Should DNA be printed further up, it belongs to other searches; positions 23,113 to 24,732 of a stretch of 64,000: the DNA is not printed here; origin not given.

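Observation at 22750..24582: [FeFe]-hydrogenase-like sensory domain fused to a GGDEF diguanylate cyclase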

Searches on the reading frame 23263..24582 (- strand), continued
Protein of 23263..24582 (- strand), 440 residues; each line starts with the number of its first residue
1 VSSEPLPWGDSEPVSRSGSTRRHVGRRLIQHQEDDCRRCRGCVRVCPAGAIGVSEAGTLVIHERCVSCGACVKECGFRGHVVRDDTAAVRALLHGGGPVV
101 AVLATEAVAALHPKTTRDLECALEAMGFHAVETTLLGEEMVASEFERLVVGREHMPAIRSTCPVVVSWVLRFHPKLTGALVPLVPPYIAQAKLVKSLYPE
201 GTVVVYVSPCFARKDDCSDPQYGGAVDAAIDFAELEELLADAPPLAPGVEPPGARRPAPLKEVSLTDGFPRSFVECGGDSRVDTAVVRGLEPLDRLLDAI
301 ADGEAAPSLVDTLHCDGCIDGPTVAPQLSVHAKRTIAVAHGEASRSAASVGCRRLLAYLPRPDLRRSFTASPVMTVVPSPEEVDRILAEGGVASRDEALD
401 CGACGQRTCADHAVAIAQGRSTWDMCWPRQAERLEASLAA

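Call 51: find_encoding_contigs(protein=P0138, flank=8000, max_places=2)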
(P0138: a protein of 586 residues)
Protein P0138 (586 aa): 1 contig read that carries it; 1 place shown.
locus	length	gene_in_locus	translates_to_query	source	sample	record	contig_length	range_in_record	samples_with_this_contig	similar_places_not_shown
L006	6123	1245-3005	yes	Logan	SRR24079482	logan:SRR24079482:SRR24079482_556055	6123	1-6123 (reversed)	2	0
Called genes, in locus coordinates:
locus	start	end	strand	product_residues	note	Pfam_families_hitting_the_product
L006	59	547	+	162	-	PF02481:DNA_processg_A (faint), PF18306:LDcluster4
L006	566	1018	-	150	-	PF01740:STAS, PF13466:STAS_2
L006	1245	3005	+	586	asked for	PF00037:Fer4 (faint), PF12838:Fer4_7, PF13187:Fer4_9 (weak), PF13237:Fer4_10 (weak), PF02906:Fe_hyd_lg_C, PF04060:FeS, PF00990:GGDEF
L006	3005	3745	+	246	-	PF01925:TauE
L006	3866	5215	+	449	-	PF06580:His_kinase, PF02518:HATPase_c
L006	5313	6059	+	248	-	PF00072:Response_reg, PF04397:LytTR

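Call 52: find_related_loci(query=A2, collection=genome_contigs, flank=10000)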
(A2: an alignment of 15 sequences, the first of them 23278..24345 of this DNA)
Query A2 (356 aa) in genome_contigs; peptide patterns used: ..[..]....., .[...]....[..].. (x = any residue, [..] = any of these).
138 stretches matched a pattern; 102 encode a relative of the query (tblastn E <= 1e-3); the best 80 are kept; 80 distinct loci.
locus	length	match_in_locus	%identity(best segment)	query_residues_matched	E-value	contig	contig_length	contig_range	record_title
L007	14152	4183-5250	61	1-356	1e-131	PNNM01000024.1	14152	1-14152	MAG: Coriobacteriaceae bacterium isolate SW.3.84 SW_1002700_14152, whole genome shotgun sequence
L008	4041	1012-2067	59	1-351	2e-130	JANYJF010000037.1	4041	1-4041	MAG: Coriobacteriia bacterium isolate GL140_3_metabinner_7 GL140_3_k141_2259058, whole genome shotgun sequence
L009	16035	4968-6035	57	1-355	7e-126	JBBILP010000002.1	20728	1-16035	MAG: Actinomycetota bacterium isolate BQS170218_bin_211 NODE_1469_length_20728_cov_2.52298, whole genome shotgun sequenc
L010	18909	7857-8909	59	1-351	6e-124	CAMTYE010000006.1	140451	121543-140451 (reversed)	MAG: uncultured actinobacterium isolate G04_MAG_00041 genome assembly, contig: G04_MAG_00041_000000000006, whole genome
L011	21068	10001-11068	57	1-356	1e-123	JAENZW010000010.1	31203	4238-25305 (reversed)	MAG: Actinomycetota bacterium isolate BM5_bin.17 BM5_bin17_NODE_392_length_31203_cov_20.098465, whole genome shotgun seq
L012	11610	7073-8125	57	1-351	6e-123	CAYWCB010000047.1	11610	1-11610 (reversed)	MAG TPA_asm: uncultured Eubacteriales bacterium isolate SRP257756_co1_46 genome assembly, contig: NODE_5026_length_11610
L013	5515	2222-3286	55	1-356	8e-123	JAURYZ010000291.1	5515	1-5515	MAG: Coriobacteriia bacterium isolate E2_metabat.bin.6 E2_k141_131671, whole genome shotgun sequence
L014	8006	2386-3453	56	1-356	3e-122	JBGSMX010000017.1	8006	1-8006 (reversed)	MAG: Coriobacteriia bacterium isolate JTS-AC241 k141_1641989, whole genome shotgun sequence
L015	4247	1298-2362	54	1-356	8e-123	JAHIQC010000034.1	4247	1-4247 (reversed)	MAG: Actinomycetota bacterium isolate KR13_S3.mb.94 KR13_S3.mb.94_k141_62264, whole genome shotgun sequence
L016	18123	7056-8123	55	1-355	5e-121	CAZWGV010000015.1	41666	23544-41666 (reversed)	MAG TPA_asm: uncultured Coriobacteriaceae bacterium isolate SRP257756_co1_55 genome assembly, contig: NODE_529_length_41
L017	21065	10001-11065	55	1-356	8e-120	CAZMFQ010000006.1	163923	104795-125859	MAG TPA_asm: uncultured Eubacteriales bacterium isolate binchicken_co269_74 genome assembly, contig: NODE_87_length_1639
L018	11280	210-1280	55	1-356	3e-119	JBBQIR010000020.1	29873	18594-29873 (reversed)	MAG: Coriobacteriia bacterium isolate Co_metawrap_800 Cmw_800_k141_16570293_length_29873_cov_10.9987, whole genome shotg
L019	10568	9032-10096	56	1-355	2e-119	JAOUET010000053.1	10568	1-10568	MAG: Coriobacteriia bacterium isolate 4_1_July_SF_Bin14 4_1_July_SF_Bin14_scaffold_3055_c1, whole genome shotgun sequenc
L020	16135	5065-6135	52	1-355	8e-118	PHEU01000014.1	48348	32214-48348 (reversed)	MAG: Actinobacteria bacterium HGW-Actinobacteria-6 08E140C01_scaffold_572, whole genome shotgun sequence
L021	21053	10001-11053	58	1-351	1e-117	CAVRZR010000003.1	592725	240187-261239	MAG: uncultured Actinomycetes bacterium isolate MFD05942.bin.2.130 genome assembly, contig: contig_43510, whole genome s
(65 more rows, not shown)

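Call 56: list_cluster_members(proteins=[P0001, P0010, P0019, P0020, P0034, P0050, P0085, P0088, P0116, P0024])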
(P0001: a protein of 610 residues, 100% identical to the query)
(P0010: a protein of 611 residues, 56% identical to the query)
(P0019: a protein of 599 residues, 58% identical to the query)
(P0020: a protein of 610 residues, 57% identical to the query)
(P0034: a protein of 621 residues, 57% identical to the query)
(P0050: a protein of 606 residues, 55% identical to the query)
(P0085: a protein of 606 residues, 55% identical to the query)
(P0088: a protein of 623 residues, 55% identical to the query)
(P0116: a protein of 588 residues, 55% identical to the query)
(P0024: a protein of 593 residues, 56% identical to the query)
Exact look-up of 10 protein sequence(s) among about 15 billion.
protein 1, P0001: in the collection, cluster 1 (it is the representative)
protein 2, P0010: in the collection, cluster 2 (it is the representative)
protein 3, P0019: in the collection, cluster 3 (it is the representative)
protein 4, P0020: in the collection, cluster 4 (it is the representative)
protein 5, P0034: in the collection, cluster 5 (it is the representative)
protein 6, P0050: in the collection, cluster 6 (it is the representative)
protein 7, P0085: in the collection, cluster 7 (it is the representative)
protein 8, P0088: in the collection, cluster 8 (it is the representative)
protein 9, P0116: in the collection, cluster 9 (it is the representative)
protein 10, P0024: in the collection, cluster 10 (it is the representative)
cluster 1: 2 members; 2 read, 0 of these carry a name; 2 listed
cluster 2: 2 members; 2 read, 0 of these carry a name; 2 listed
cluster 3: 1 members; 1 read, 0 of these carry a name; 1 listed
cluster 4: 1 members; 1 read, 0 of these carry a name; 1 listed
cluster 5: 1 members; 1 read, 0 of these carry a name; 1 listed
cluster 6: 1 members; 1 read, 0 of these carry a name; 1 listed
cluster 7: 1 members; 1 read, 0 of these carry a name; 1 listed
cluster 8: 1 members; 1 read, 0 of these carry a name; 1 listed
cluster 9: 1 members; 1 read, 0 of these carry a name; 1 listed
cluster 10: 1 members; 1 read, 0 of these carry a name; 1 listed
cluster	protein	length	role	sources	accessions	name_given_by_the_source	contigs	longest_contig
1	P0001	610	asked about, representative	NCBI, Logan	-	-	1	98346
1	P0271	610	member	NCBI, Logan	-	-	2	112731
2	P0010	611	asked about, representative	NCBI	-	-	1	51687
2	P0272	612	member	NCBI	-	-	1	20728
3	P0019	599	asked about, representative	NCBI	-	-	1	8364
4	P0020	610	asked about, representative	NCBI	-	-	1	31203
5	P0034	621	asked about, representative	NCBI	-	-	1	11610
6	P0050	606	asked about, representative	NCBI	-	-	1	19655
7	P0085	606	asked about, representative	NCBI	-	-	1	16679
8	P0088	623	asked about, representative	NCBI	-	-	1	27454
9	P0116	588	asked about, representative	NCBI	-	-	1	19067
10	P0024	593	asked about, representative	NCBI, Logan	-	-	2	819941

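Call 58: find_encoding_contigs(protein=P0137, flank=7000, max_places=1)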
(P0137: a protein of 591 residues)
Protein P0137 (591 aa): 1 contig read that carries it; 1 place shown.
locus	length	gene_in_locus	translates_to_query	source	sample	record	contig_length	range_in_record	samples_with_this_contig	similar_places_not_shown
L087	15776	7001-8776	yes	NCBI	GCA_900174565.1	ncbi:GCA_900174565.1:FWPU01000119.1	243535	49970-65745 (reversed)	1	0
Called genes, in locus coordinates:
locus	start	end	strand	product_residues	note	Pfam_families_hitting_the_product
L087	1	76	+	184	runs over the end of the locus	PF02663:FmdE, PF01258:zf-dskA_traR (weak)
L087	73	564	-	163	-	-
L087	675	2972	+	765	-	PF00270:DEAD, PF00271:Helicase_C, PF22982:WHD_HRQ1, PF09369:MZB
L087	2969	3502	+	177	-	PF18306:LDcluster4, PF03641:Lysine_decarbox (weak)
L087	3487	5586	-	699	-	PF01926:MMR_HSR1, PF02421:FeoB_N, PF17910:FeoB_Cyto, PF07670:Gate, PF07664:FeoB_C, PF07670:Gate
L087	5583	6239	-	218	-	PF01047:MarR (weak), PF01325:Fe_dep_repress, PF02742:Fe_dep_repr_C, PF04023:FeoA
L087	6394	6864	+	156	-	PF04073:tRNA_edit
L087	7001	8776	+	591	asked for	PF12838:Fer4_7 (weak), PF13187:Fer4_9 (weak), PF13237:Fer4_10, PF02906:Fe_hyd_lg_C, PF04060:FeS, PF00990:GGDEF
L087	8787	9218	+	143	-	PF00293:NUDIX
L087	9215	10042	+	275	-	PF16575:CLP1_P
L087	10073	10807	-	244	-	PF00072:Response_reg, PF04397:LytTR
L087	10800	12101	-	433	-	PF06580:His_kinase, PF02518:HATPase_c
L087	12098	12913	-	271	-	PF00583:Acetyltransf_1, PF13673:Acetyltransf_10, PF13508:Acetyltransf_7, PF08445:FR47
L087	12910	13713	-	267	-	PF01925:TauE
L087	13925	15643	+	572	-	PF01268:FTHFS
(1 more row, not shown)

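Call 59: find_encoding_contigs(protein=P0141, flank=7000, max_places=1)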
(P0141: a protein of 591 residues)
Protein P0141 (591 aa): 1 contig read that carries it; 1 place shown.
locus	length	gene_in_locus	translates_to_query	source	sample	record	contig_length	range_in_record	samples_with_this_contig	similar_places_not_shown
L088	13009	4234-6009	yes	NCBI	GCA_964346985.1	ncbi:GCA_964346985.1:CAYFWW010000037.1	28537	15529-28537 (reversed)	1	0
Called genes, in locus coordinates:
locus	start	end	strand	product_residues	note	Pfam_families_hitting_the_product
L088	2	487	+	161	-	?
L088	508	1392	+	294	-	PF01545:Cation_efflux, PF16916:ZT_dimer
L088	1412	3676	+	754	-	PF00270:DEAD, PF04851:ResIII, PF00271:Helicase_C, PF22982:WHD_HRQ1, PF09369:MZB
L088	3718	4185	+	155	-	PF02481:DNA_processg_A (faint), PF18306:LDcluster4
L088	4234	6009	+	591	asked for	PF00037:Fer4 (faint), PF12838:Fer4_7 (weak), PF13187:Fer4_9 (weak), PF13237:Fer4_10, PF02906:Fe_hyd_lg_C, PF04060:FeS (weak), PF00990:GGDEF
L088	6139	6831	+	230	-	PF01925:TauE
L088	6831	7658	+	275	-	PF00583:Acetyltransf_1, PF13673:Acetyltransf_10 (weak), PF13508:Acetyltransf_7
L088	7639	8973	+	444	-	PF06580:His_kinase, PF02518:HATPase_c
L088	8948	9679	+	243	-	PF00072:Response_reg, PF04397:LytTR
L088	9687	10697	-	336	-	PF00586:AIRS, PF02769:AIRS_C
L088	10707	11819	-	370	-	PF01924:HypD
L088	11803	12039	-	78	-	PF01455:HupF_HypC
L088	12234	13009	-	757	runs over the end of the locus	PF00708:Acylphosphatase, PF07503:zf-HYPF, PF01300:Sua5_yciO_yrdC, PF17788:HypF_C, PF22521:HypF_C_2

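Call 60: find_encoding_contigs(protein=P0192, flank=7000, max_places=1)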
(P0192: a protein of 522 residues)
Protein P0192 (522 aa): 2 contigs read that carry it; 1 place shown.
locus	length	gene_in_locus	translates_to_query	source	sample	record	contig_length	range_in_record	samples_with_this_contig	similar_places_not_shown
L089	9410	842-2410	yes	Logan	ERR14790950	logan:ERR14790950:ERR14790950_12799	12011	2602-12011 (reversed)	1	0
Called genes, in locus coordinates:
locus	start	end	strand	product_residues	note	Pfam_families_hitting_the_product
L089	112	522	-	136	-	PF01740:STAS, PF13466:STAS_2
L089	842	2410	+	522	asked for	PF02906:Fe_hyd_lg_C, PF04060:FeS, PF00990:GGDEF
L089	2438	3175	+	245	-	PF01925:TauE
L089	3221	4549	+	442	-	PF06580:His_kinase, PF02518:HATPase_c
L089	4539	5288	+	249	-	PF00072:Response_reg, PF04397:LytTR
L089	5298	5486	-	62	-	PF10133:CooT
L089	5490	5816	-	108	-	PF00085:Thioredoxin, PF14595:Thioredoxin_9 (weak), PF00578:AhpC-TSA (weak), PF08534:Redoxin, PF13899:Thioredoxin_7 (faint), PF13098:Thioredoxin_2, PF13905:Thioredoxin_8 (weak)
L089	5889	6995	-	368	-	PF13638:PIN_4, PF14559:TPR_19 (faint), PF13428:TPR_14 (faint), PF07719:TPR_2 (faint), PF13431:TPR_17 (faint), PF13432:TPR_16 (faint), PF13414:TPR_11 (weak)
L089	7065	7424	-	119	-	-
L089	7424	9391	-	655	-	PF19516:DUF6049 (weak)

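Call 62: find_encoding_contigs(protein=P0149, flank=7000, max_places=1)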
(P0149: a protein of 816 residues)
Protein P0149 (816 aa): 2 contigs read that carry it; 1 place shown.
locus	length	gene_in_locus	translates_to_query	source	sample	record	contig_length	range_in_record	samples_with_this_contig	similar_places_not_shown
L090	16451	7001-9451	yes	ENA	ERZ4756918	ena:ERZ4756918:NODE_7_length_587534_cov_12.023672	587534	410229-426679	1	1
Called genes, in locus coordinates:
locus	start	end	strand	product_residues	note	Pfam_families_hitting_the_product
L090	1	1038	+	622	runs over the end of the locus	PF00664:ABC_membrane, PF00005:ABC_tran, PF02463:SMC_N (faint)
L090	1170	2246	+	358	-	PF01408:GFO_IDH_MocA, PF02894:GFO_IDH_MocA_C (weak), PF22725:GFO_IDH_MocA_C3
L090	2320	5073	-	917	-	PF22680:Glyco_hydro_123_N_2 (weak), PF13320:GH123_cat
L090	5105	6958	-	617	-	-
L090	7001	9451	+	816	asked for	PF12838:Fer4_7 (weak), PF13187:Fer4_9 (weak), PF13237:Fer4_10, PF02906:Fe_hyd_lg_C, PF04060:FeS, PF00512:HisKA, PF02518:HATPase_c, PF00072:Response_reg, +3 more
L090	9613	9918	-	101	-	PF04930:FUN14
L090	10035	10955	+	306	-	PF00990:GGDEF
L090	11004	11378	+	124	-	PF00072:Response_reg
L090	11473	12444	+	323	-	-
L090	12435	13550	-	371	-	PF01544:CorA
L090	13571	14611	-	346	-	PF00294:PfkB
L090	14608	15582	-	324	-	-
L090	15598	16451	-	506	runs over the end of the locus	PF00251:Glyco_hydro_32N, PF08244:Glyco_hydro_32C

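Call 63: find_encoding_contigs(protein=P0154, flank=7000, max_places=1)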
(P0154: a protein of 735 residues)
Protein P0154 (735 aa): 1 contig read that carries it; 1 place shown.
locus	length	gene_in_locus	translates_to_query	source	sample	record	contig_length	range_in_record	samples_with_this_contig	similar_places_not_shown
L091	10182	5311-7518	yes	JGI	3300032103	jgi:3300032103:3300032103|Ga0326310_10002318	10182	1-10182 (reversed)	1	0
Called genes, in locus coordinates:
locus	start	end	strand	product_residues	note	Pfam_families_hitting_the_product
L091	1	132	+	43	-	?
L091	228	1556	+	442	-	PF03951:Gln-synt_N, PF00120:Gln-synt_C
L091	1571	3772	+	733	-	PF00403:HMA, PF00122:E1-E2_ATPase, PF00702:Hydrolase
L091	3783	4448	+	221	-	PF00730:HhH-GPD, PF00633:HHH (weak)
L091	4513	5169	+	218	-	PF04367:DUF502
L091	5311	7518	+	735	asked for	PF13237:Fer4_10 (weak), PF02906:Fe_hyd_lg_C, PF04060:FeS, PF00158:Sigma54_activat, PF01078:Mg_chelatase (faint), PF14532:Sigma54_activ_2, PF25601:AAA_lid_14, PF02954:HTH_8, +1 more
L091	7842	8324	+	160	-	PF01257:2Fe-2S_thioredx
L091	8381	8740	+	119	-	-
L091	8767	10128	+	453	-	PF01512:Complex1_51K, PF10589:NADH_4Fe-4S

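Call 69: search_protein_families(library=pfam, alignment_id=A4, max_evalue=0.0001)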
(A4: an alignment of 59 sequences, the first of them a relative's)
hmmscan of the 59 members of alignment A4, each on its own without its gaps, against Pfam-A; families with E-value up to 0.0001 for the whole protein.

A. member 1, P0143 (585 aa): 9 families
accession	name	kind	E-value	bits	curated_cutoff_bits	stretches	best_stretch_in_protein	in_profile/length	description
PF02906.19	Fe_hyd_lg_C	-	1.7e-56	192.1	22.1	1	72-297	2-245/245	Iron only hydrogenase large subunit, C-terminal domain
PF00015.26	MCPsignal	-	1.3e-28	100.4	34.6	1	454-582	21-146/172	Methyl-accepting chemotaxis protein (MCP) signalling domain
PF04060.18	FeS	-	2.5e-09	37.1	23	1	376-406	3-33/33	Putative Fe-S cluster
PF13237.11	Fer4_10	-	4.7e-07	30.1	25.5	1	5-51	3-53/53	4Fe-4S dicluster domain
PF00037.32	Fer4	-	1.8e-06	28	21.1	1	36-55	4-23/24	4Fe-4S binding domain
PF13484.11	Fer4_16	-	2.4e-06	28.7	30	0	39-66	1-29/66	4Fe-4S double cluster binding domain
PF12838.12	Fer4_7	-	3.2e-06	27.9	27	1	10-54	1-52/52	4Fe-4S dicluster domain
PF13187.11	Fer4_9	-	7.2e-06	26.4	27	1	10-55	1-52/52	4Fe-4S dicluster domain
PF12837.12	Fer4_6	-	8.4e-06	25.9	25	0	3-26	1-24/24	4Fe-4S binding domain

B. families by the number of members that match (of 59 scanned): 42 families (the first 25 are shown)
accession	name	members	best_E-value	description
PF02906.19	Fe_hyd_lg_C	59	1.7e-56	Iron only hydrogenase large subunit, C-terminal domain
PF04060.18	FeS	59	2e-11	Putative Fe-S cluster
PF13237.11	Fer4_10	49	6.9e-10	4Fe-4S dicluster domain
PF12838.12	Fer4_7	45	4.1e-11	4Fe-4S dicluster domain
PF13187.11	Fer4_9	44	1.8e-08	4Fe-4S dicluster domain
PF00037.32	Fer4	39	2.4e-13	4Fe-4S binding domain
PF02518.31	HATPase_c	35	3.8e-32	Histidine kinase-, DNA gyrase B-, and HSP90-like ATPase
PF00512.31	HisKA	34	1.4e-22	His Kinase A (phospho-acceptor) domain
PF12837.12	Fer4_6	17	5.3e-12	4Fe-4S binding domain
PF25160.1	LdpA_Fe-S-bd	17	2.9e-09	LdpA Fe-S cluster-binding domain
PF14697.11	Fer4_21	16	2.3e-10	4Fe-4S dicluster domain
PF00158.32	Sigma54_activat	11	4.7e-74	Sigma-54 interaction domain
PF25601.1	AAA_lid_14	11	8e-29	AAA+ ATPase lid domain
PF14532.12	Sigma54_activ_2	11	4.4e-25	Sigma-54 interaction domain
PF07728.20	AAA_5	10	4e-08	AAA domain (dynein-related subfamily)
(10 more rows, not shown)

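Call 70: search_protein_families(library=pfam, alignment_id=A5, max_evalue=0.0001)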
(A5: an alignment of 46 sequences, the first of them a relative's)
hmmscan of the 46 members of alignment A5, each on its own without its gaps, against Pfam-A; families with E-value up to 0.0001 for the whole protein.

A. member 1, P0150 (575 aa): 11 families
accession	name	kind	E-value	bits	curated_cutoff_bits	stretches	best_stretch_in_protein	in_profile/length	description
PF02906.19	Fe_hyd_lg_C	-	3.1e-59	201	22.1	1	73-301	2-245/245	Iron only hydrogenase large subunit, C-terminal domain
PF04060.18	FeS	-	1.3e-09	38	23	1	376-405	4-33/33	Putative Fe-S cluster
PF00989.32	PAS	-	9.3e-08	32.5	22.6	1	417-466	5-54/113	PAS fold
PF13188.13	PAS_8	-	3.1e-07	30.5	21.8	1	418-468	6-53/65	PAS domain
PF13237.11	Fer4_10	-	3.3e-07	30.6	25.5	1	5-51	3-53/53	4Fe-4S dicluster domain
PF12838.12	Fer4_7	-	5.8e-06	27.1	27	1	10-54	1-52/52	4Fe-4S dicluster domain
PF13187.11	Fer4_9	-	1.2e-05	25.6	27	1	10-54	1-51/52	4Fe-4S dicluster domain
PF00037.32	Fer4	-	1.4e-05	25.1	21.1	0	6-27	3-24/24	4Fe-4S binding domain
PF08448.16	PAS_4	-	1.9e-05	25.3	23.1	1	420-464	2-46/110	PAS fold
PF13426.13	PAS_9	-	6.1e-05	23.7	27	0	423-466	1-44/103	PAS domain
PF14697.11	Fer4_21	-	6.9e-05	23.3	35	1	6-51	3-52/59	4Fe-4S dicluster domain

B. families by the number of members that match (of 46 scanned): 28 families (the first 25 are shown)
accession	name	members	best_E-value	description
PF02906.19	Fe_hyd_lg_C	46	3.1e-59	Iron only hydrogenase large subunit, C-terminal domain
PF04060.18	FeS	46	2.4e-12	Putative Fe-S cluster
PF12838.12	Fer4_7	43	4.2e-09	4Fe-4S dicluster domain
PF00037.32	Fer4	42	8.7e-10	4Fe-4S binding domain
PF13237.11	Fer4_10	41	2.4e-09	4Fe-4S dicluster domain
PF12837.12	Fer4_6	35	3.8e-08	4Fe-4S binding domain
PF13187.11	Fer4_9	35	1.6e-07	4Fe-4S dicluster domain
PF14697.11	Fer4_21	30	8.5e-09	4Fe-4S dicluster domain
PF00989.32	PAS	27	1.1e-10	PAS fold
PF13188.13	PAS_8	19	1.5e-07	PAS domain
PF08448.16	PAS_4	15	3.6e-11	PAS fold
PF25160.1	LdpA_Fe-S-bd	15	1.8e-07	LdpA Fe-S cluster-binding domain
PF13426.13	PAS_9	14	1.3e-10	PAS domain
PF12797.12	Fer4_2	4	6e-06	4Fe-4S binding domain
PF13484.11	Fer4_16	3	2.8e-06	4Fe-4S double cluster binding domain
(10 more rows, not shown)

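Call 85: find_encoding_contigs(protein=P0142, flank=8000, max_places=2)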
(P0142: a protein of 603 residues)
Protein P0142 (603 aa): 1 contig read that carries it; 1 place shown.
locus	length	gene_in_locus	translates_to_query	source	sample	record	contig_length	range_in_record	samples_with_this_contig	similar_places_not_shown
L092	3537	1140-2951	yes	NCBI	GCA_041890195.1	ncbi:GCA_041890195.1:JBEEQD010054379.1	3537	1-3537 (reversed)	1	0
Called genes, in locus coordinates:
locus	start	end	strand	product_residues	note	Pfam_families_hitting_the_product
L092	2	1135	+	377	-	?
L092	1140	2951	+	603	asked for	PF12837:Fer4_6 (faint), PF12838:Fer4_7 (weak), PF13187:Fer4_9 (weak), PF13237:Fer4_10, PF25160:LdpA_Fe-S-bd (weak), PF02906:Fe_hyd_lg_C, PF04060:FeS, PF00990:GGDEF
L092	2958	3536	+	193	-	?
